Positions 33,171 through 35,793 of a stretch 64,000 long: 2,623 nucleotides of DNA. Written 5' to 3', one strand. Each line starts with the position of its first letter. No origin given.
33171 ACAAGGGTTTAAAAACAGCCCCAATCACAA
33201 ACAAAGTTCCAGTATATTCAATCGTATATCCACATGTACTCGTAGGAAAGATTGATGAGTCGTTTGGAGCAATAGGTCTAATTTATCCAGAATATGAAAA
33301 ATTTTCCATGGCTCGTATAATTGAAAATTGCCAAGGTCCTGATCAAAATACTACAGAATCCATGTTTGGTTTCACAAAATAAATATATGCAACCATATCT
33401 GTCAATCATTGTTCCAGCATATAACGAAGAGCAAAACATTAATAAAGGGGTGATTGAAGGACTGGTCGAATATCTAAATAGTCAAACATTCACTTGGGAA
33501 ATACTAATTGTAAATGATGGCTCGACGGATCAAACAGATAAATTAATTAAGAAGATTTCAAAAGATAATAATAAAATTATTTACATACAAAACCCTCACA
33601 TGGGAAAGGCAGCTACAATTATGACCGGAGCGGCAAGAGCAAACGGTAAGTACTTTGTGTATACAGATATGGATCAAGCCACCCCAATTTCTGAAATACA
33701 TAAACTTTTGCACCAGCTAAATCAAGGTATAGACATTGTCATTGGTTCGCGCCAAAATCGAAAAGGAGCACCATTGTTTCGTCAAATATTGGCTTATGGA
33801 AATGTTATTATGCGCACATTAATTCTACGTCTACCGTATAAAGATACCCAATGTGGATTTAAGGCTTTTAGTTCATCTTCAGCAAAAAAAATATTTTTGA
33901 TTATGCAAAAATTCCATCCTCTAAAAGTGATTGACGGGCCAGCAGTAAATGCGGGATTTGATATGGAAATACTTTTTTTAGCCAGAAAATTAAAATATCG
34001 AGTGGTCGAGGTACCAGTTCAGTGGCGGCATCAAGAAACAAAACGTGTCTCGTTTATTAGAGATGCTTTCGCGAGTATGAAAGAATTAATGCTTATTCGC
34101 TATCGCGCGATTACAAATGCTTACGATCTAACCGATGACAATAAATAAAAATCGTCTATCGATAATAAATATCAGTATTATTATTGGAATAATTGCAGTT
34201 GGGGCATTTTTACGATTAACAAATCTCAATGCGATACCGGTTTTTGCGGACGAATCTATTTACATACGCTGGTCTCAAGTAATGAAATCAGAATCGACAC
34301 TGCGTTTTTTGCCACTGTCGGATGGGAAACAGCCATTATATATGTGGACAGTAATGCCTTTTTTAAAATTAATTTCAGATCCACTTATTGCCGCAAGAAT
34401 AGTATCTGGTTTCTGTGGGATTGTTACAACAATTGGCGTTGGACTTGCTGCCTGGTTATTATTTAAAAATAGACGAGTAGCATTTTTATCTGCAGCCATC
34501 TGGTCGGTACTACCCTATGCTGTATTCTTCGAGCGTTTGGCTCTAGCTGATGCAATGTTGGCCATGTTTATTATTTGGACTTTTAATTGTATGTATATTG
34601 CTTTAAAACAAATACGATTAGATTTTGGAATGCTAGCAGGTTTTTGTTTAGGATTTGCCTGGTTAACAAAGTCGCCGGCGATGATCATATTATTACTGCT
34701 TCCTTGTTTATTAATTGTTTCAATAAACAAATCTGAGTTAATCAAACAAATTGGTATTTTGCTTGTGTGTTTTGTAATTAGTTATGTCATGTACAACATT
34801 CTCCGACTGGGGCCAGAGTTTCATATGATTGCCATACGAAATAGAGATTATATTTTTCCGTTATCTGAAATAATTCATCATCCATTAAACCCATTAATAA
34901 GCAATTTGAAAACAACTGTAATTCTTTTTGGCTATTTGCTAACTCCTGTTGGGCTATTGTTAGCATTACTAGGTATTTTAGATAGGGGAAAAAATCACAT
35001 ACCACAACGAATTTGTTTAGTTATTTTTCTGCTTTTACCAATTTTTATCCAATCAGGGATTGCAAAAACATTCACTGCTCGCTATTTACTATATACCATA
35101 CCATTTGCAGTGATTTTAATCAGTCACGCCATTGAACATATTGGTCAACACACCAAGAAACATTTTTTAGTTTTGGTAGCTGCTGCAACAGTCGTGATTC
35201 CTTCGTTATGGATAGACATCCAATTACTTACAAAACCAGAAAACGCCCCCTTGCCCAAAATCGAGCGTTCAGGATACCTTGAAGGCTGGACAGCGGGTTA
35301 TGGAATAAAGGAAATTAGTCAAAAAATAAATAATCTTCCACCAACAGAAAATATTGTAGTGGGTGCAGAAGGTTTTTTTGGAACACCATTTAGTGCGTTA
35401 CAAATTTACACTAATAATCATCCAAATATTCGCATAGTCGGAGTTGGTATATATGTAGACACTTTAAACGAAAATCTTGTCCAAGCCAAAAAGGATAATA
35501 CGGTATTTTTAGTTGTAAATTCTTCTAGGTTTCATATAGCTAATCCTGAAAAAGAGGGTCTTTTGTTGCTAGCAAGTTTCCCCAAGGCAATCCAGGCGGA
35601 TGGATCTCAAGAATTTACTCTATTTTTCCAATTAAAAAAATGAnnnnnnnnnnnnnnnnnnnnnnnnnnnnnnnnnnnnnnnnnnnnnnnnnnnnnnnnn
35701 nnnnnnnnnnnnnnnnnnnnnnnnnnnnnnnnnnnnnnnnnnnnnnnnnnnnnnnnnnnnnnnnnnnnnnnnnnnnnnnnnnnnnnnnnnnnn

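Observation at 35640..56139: Three paralogs of an unassigned membrane-protein family with invariant '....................' loop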

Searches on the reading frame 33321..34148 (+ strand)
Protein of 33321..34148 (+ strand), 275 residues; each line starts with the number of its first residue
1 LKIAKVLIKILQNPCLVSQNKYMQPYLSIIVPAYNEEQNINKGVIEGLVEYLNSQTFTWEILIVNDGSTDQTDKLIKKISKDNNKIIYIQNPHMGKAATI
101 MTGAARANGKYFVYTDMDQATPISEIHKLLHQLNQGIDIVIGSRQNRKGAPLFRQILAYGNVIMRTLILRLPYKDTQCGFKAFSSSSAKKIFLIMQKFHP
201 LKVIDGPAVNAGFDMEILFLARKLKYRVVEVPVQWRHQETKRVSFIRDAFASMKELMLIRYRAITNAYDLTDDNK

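Call 10: search_protein_families(library=pfam, proteins=[window:33321-34148:+], max_evalue=0.01)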
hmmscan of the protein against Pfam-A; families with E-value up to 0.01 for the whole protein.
window:33321-34148:+ (275 aa): 3 families
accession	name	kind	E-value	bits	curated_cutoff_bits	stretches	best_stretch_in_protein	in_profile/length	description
PF00535.33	Glycos_transf_2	-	9.6e-26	91.1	23.3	1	28-191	1-167/168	Glycosyl transferase family 2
PF10111.15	Glyco_tranf_2_2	-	3.4e-08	33.8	27.3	1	28-137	1-115/276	Glycosyltransferase like family 2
PF13641.12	Glyco_tranf_2_3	-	0.0087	16.5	27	0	26-149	2-128/230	Glycosyltransferase like family 2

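Call 33: search_protein_families(library=ncbifam, proteins=[window:33321-34148:+], max_evalue=0.001)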
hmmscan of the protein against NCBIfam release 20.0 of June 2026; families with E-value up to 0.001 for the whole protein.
window:33321-34148:+ (275 aa): 24 families
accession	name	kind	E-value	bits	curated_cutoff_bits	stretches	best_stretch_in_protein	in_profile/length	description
NF047588.1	GlcsyltransPgfSStrep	equivalog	2.5e-22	79.5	500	1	27-196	3-171/308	glycosyltransferase PgfS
NF007986.1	PRK10714.1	equivalog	2.9e-18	65.9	529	1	27-157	8-138/316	undecaprenyl-phosphate 4-deoxy-4-formamido-L-arabinose transferase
TIGR03937.1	PgaC_IcaA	equivalog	5.8e-16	58.4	422.3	1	21-133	41-150/407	poly-beta-1,6-N-acetyl-D-glucosamine synthase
NF058614.1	PPMAGASynPpgS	equivalog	2.7e-14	53.1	370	1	29-198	4-172/226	polyprenyl-phospho-N-acetylgalactosaminyl synthase PpgS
NF007482.0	PRK10073.1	equivalog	3e-14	52.8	423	1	24-124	5-101/334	glycosyltransferase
TIGR04182.1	glyco_TIGR04182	equivalog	9e-14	51.5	325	1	28-199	3-167/293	S-layer glycoprotein N-glycosyltransferase AglJ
NF047683.1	TeichurnBiosyTuaG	equivalog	3.3e-13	49.8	400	1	23-129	4-107/252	teichuronic acid biosynthesis protein TuaG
NF041875.1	EPS_EpsD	equivalog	2.2e-12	47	370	1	27-155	1-130/325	exopolysaccharide biosynthesis glycosyltransferase EpsD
NF038302.1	EPS_HpsE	equivalog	9.8e-12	44.5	300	1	27-120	3-98/307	hormogonium polysaccharide biosynthesis glycosyltransferase HpsE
NF041391.1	DPhHxTase_Halo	equivalog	1.5e-11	43.7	375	1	33-191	3-153/213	dolichyl-phosphate hexose transferase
TIGR04283.1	glyco_like_mftF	equivalog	1.6e-11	44.2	182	1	27-133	1-97/221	TIGR04283 family arsenosugar biosynthesis glycosyltransferase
NF050050.1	ProtGlycPglI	equivalog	5.6e-11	42.4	500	1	25-143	2-118/306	GalNAc(5)-diNAcBac-PP-undecaprenol beta-1,3-glucosyltransferase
NF053739.1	GlytfEpsEBac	equivalog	2.1e-09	36.7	450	1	25-134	1-108/265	glycosyltransferase EpsE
NF010496.0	PRK13915.1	equivalog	3.7e-08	32.8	262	1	23-126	29-134/307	glucosyl-3-phosphoglycerate synthase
TIGR03111.1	glyc2_xrt_Gpos1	hypoth_equivalog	1.3e-07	30.8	363.95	1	22-138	46-161/439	TIGR03111 family XrtG-associated glycosyltransferase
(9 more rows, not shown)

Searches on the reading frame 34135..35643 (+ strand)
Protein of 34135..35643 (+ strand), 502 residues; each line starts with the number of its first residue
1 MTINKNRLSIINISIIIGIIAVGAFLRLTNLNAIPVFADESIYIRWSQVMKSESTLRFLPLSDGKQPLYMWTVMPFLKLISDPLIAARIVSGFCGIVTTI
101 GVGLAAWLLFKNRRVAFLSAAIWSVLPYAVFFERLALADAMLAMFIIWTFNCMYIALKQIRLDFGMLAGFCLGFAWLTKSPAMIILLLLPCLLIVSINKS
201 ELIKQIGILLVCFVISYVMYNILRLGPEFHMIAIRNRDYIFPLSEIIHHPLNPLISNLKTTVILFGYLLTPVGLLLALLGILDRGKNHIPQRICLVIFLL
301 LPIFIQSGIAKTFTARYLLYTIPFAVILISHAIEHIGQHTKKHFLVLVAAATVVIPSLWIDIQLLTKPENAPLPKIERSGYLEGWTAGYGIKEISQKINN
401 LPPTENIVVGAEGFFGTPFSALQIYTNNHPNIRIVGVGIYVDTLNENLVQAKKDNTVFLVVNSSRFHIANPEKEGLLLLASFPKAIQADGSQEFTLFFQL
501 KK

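Call 10: search_protein_families(library=pfam, proteins=[window:34135-35643:+], max_evalue=0.01)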
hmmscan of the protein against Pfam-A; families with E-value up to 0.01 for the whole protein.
window:34135-35643:+ (502 aa): 2 families
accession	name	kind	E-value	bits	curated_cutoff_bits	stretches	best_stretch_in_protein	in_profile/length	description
PF13231.12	PMT_2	-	3.7e-12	47.2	26.1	1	67-216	4-155/160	Dolichyl-phosphate-mannose-protein mannosyltransferase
PF02366.24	PMT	-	3.4e-09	37.1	22.7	1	64-200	61-203/245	Dolichyl-phosphate-mannose-protein mannosyltransferase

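Call 33: search_protein_families(library=ncbifam, proteins=[window:34135-35643:+], max_evalue=0.001)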
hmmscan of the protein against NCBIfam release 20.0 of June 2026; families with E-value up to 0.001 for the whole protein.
window:34135-35643:+ (502 aa): 1 family
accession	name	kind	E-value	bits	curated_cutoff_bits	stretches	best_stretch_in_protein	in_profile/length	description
TIGR03663.1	TIGR03663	subfamily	1.4e-08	34.2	126.25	1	15-199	3-184/435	flippase activity-associated protein Agl23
